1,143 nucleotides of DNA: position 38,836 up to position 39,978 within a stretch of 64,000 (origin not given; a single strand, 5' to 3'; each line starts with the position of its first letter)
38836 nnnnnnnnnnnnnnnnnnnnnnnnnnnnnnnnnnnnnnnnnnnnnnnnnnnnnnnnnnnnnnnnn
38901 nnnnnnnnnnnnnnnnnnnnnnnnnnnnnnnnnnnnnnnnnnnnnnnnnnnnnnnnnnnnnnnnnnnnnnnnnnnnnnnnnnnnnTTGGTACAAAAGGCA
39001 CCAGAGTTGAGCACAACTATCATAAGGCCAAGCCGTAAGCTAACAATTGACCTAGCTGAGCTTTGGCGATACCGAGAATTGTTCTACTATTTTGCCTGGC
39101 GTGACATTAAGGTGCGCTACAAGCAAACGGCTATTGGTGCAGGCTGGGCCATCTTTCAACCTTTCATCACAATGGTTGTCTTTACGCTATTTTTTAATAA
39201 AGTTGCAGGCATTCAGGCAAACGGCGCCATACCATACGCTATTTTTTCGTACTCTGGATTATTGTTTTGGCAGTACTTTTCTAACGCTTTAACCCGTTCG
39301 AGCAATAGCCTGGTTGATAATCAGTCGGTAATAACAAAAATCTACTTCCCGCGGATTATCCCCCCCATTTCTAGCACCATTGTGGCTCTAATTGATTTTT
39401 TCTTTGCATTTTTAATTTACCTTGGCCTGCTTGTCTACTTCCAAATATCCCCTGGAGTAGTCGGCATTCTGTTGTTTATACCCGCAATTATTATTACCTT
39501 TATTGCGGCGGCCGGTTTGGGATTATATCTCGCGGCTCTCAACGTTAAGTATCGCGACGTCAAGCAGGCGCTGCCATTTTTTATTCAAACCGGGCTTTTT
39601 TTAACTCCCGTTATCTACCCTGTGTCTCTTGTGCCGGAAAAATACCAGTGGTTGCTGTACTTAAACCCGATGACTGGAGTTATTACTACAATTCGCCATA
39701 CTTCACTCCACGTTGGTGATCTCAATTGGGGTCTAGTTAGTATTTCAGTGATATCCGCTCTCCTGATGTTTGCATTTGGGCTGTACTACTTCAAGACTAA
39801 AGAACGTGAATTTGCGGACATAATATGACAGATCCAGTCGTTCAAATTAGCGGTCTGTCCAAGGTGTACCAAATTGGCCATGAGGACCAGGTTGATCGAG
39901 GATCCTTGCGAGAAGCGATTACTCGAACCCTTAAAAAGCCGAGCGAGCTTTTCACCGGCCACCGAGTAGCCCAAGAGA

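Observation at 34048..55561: GDP-fucose, ABC-transporter-dependent glycan locus with three methyltransferase genes and a Wzt C-terminal extension: candidate methyl-terminated polymer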

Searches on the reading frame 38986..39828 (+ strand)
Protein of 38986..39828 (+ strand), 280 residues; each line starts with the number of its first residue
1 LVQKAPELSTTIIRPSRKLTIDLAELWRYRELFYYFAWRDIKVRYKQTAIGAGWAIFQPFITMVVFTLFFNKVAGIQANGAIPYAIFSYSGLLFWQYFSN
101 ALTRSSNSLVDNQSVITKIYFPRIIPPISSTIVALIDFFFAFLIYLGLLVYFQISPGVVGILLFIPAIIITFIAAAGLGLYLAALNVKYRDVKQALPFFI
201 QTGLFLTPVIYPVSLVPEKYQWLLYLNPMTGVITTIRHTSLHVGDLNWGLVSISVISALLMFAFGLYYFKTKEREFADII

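Call 3: search_protein_families(library=pfam, proteins=[window:38986-39828:+])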
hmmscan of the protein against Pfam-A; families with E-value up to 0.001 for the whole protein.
window:38986-39828:+ (280 aa): 2 families
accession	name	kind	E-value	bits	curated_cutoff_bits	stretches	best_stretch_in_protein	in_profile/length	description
PF01061.29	ABC2_membrane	-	1.6e-17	64.2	26.9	1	32-238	2-208/211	ABC-2 type transporter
PF12698.13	ABC2_membrane_3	-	0.00018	21.2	31.6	1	136-264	213-340/347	ABC-2 family transporter protein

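Call 6: search_protein_families(library=ncbifam, proteins=[window:38986-39828:+])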
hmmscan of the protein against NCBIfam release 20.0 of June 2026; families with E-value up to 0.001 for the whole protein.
window:38986-39828:+ (280 aa): 4 families
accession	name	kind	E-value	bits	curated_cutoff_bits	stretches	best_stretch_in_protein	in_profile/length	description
NF050109.1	galactan_ABC_perm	equivalog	6e-20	71.9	380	1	19-252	10-247/272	galactan export ABC transporter permease subunit Wzm/RfbD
NF050053.1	CapPschTportKpsM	equivalog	8.2e-12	45.6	300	1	36-273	8-253/257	capsule polysaccharide transporter KpsM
TIGR03861.1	phenyl_ABC_PedC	subfamily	1.3e-05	25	241.35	1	55-271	25-250/253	alcohol ABC transporter, permease protein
TIGR01247.1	drrB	subfamily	0.00042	20.1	223.05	1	55-257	16-225/236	daunorubicin resistance ABC transporter membrane protein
